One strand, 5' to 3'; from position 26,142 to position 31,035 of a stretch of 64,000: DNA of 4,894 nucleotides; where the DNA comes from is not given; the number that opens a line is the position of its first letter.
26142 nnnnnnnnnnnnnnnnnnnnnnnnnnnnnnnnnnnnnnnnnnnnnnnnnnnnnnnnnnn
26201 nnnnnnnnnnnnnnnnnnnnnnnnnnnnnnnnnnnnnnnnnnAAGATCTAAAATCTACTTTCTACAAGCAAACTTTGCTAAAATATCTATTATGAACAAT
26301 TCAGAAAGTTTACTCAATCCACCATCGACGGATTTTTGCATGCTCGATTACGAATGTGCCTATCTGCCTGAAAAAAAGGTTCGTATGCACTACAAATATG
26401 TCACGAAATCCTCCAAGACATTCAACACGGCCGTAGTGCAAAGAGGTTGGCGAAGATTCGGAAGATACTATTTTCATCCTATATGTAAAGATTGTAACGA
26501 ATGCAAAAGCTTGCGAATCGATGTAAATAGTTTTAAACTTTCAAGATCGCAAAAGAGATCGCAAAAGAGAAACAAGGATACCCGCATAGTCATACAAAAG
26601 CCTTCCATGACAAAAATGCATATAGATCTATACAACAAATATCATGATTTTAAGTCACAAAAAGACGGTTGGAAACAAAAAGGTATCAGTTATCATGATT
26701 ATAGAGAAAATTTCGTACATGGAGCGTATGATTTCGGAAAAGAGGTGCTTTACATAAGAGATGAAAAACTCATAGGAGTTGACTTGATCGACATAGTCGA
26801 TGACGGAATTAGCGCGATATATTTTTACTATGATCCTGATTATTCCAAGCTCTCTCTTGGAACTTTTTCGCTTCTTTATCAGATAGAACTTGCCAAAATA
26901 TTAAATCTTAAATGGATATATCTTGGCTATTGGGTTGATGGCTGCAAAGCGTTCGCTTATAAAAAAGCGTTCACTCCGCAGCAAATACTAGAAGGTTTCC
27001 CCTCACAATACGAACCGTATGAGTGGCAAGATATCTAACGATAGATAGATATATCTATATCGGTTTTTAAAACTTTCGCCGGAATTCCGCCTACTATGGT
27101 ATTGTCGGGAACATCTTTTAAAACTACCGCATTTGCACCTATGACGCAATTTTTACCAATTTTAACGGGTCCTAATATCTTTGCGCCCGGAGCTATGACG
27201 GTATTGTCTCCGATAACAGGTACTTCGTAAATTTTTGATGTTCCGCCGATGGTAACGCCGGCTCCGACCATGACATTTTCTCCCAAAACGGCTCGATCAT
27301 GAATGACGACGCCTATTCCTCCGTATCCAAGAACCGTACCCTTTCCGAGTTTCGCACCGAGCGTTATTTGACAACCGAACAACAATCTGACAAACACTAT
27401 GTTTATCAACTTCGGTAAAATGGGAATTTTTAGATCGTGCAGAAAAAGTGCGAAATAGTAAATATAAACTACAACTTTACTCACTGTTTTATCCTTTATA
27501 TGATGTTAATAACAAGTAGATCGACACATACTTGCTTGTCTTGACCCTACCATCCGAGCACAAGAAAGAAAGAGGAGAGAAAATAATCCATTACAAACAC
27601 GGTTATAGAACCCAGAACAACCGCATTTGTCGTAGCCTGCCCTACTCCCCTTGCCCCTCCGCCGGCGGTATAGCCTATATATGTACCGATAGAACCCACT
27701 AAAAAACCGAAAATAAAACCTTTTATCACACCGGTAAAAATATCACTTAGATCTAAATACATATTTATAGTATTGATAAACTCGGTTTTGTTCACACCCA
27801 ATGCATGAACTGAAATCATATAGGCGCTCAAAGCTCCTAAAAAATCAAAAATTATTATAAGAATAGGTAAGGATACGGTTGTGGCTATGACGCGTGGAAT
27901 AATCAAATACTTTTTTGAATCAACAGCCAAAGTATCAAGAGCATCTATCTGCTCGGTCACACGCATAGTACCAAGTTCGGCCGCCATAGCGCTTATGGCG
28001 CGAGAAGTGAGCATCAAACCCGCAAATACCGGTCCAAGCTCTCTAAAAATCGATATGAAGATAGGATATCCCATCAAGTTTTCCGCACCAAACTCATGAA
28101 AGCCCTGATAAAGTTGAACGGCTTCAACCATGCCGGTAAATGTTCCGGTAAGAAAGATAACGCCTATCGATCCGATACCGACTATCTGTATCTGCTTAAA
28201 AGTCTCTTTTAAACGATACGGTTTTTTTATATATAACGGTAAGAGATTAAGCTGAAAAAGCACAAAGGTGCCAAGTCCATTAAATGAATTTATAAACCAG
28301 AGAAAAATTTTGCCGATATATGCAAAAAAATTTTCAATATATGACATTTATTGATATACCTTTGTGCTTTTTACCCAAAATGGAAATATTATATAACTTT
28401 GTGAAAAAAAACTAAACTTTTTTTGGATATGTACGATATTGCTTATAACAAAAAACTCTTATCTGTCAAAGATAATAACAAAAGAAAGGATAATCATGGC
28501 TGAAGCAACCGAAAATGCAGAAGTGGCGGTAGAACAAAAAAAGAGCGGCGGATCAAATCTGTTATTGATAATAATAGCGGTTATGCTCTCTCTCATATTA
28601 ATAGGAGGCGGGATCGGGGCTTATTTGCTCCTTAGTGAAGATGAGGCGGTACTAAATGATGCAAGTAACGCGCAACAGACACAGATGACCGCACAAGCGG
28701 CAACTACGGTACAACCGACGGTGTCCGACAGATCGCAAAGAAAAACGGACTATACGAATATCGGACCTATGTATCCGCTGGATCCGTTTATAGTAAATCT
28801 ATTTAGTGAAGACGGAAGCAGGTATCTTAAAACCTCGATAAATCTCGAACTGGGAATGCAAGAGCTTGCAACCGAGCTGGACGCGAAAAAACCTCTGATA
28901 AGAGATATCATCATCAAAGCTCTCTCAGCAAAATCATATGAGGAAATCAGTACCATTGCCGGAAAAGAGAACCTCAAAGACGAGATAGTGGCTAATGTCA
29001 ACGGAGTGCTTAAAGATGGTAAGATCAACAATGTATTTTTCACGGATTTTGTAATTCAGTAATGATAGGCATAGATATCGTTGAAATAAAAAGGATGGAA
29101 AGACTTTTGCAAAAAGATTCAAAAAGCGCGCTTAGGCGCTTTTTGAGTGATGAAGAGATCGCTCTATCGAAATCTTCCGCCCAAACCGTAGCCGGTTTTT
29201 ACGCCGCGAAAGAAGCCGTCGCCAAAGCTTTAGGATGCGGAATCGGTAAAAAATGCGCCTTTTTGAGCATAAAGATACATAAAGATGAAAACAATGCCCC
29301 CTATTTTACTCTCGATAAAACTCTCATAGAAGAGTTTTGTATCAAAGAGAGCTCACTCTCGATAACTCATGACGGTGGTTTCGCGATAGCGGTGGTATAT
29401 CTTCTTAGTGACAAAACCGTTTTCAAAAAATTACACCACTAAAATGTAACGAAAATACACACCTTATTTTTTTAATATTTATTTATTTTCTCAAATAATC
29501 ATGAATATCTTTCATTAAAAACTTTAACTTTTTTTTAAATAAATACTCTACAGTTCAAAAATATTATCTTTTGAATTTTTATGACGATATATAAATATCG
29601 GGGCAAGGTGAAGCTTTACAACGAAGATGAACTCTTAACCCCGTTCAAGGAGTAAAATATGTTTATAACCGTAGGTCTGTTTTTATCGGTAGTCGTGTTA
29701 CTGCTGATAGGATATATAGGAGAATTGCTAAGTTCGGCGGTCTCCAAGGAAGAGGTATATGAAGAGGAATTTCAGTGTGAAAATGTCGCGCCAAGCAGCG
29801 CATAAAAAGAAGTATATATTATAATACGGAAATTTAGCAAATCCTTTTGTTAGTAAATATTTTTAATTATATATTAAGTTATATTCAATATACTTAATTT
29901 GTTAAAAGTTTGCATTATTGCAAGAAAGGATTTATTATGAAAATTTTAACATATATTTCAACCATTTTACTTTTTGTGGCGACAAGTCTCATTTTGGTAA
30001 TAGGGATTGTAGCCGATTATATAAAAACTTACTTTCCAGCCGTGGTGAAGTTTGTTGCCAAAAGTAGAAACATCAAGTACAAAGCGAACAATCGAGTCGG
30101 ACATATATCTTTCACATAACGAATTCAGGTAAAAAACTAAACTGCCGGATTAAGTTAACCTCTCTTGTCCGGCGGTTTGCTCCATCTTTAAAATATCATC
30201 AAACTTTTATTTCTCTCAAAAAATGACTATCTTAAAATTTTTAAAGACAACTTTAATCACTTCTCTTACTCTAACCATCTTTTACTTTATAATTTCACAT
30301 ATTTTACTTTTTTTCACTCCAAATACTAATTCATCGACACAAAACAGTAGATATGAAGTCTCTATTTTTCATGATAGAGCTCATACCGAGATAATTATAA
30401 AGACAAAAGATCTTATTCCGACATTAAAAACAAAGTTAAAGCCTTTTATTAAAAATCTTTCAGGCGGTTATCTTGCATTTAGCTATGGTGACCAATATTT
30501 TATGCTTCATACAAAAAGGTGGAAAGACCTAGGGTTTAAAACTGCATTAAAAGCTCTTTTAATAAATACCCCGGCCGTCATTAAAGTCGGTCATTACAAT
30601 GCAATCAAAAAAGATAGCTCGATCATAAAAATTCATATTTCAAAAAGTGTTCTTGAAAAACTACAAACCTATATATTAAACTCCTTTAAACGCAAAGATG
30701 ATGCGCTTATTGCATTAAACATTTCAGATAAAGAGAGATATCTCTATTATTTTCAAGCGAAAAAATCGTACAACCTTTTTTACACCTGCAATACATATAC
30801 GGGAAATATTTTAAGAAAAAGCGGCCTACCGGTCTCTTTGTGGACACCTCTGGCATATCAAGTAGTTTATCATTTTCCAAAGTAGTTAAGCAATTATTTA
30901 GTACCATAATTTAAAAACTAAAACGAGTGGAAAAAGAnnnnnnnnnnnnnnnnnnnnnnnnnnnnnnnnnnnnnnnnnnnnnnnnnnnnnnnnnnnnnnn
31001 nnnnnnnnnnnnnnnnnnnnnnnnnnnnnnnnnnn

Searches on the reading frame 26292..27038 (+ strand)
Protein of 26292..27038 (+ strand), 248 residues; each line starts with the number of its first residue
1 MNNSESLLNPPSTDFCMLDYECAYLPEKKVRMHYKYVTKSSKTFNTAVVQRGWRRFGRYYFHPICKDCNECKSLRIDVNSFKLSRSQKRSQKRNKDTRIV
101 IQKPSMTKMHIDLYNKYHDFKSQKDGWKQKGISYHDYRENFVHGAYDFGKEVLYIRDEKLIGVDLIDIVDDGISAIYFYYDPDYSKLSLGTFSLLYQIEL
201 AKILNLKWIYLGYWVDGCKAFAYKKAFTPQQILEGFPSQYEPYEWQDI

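Call 59: search_protein_families(library=pfam, proteins=[window:26292-27038:+], max_evalue=0.001)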
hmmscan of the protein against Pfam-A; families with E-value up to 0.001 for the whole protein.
window:26292-27038:+ (248 aa): 2 families
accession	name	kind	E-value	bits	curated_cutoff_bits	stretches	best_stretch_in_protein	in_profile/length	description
PF04377.21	ATE_C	-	9.3e-34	117.1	25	1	110-233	2-121/122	Arginine-tRNA-protein transferase, C terminus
PF04376.19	ATE_N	-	1.2e-18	67.6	27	1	20-89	1-72/72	Arginine-tRNA-protein transferase, N terminus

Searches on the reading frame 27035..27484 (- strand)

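Call 59: search_protein_families(library=pfam, proteins=[window:27035-27484:-], max_evalue=0.001)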
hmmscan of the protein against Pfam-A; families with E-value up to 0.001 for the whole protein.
window:27035-27484:- (149 aa): 3 families
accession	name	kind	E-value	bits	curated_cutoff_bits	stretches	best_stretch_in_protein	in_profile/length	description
PF00132.30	Hexapep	-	4.2e-17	61.5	27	2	89-122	2-35/36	Bacterial transferase hexapeptide (six repeats)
PF14602.12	Hexapep_2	-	4.1e-07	30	27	1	106-121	1-16/34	Hexapeptide repeat of succinyl-transferase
PF25084.1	LbH_EIF2B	-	9.4e-07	29.2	54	0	82-121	15-53/105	EIF2B subunit epsilon LbH domain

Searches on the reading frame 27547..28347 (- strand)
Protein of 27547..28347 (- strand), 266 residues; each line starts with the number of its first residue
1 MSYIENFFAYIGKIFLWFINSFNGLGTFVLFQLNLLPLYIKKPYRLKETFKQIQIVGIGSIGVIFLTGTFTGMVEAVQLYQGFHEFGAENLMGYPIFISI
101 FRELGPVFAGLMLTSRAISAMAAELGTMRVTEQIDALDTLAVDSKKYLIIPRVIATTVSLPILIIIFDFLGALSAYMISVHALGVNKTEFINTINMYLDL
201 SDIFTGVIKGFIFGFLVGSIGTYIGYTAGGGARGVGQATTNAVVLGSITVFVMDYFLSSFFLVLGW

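Call 59: search_protein_families(library=pfam, proteins=[window:27547-28347:-], max_evalue=0.001)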
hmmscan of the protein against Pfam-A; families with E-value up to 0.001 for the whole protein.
window:27547-28347:- (266 aa): 1 family
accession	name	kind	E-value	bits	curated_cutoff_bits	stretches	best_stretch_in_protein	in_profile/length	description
PF02405.21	MlaE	-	8e-71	238.4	22.5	1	50-259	2-211/212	Permease MlaE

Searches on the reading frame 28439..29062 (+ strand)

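Call 59: search_protein_families(library=pfam, proteins=[window:28439-29062:+], max_evalue=0.001)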
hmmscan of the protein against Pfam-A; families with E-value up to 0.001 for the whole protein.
window:28439-29062:+ (207 aa): 1 family
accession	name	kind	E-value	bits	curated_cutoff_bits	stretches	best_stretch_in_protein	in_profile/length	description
PF03748.19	FliL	-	3.2e-27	95.5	24.6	1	111-207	1-103/103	Flagellar basal body-associated protein FliL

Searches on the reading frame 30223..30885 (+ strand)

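Call 59: search_protein_families(library=pfam, proteins=[window:30223-30885:+], max_evalue=0.001)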
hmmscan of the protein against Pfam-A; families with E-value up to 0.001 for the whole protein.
window:30223-30885:+ (220 aa): 1 family
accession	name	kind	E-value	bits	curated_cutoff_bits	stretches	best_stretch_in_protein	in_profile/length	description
PF09601.15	DUF2459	-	4.2e-34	118.2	27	1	48-210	3-170/171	Protein of unknown function (DUF2459)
